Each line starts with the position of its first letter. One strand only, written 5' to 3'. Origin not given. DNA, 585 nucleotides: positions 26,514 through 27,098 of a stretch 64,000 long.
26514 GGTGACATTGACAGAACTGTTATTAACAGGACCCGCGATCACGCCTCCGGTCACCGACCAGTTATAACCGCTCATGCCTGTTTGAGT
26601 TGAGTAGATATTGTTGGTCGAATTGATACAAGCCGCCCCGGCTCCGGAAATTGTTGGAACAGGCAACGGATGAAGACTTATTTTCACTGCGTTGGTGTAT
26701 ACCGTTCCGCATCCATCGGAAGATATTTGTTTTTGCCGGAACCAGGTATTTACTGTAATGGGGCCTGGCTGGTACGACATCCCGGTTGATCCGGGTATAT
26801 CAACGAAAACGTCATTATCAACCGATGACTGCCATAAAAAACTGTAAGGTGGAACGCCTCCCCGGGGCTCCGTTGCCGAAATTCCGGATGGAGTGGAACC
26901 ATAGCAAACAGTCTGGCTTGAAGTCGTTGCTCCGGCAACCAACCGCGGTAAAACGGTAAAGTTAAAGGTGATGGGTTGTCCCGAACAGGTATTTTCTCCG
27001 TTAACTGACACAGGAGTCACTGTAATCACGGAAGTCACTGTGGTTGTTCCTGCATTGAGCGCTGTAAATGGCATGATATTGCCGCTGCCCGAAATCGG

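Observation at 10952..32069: Two tandem giant T9SS cargo genes (3283 and 3729 aa) built from about 56 copies of one two-cysteine PKD-like module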

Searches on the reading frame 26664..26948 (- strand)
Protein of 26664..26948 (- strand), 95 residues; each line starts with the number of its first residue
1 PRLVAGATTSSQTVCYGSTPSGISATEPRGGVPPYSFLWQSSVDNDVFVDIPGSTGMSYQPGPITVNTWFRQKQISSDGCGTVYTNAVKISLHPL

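Call 31: search_protein_families(library=pfam, proteins=[window:26664-26948:-], max_evalue=1)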
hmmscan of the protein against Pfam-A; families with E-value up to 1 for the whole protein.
seq(95 aa): 2 families
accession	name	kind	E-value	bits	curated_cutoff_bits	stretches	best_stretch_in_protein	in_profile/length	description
PF13573.12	SprB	-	0.008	16.2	28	1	8-41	2-34/37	SprB repeat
PF19081.6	Ig_7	-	0.013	16.3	27.3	1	9-94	7-84/84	Ig-like domain CHU_C associated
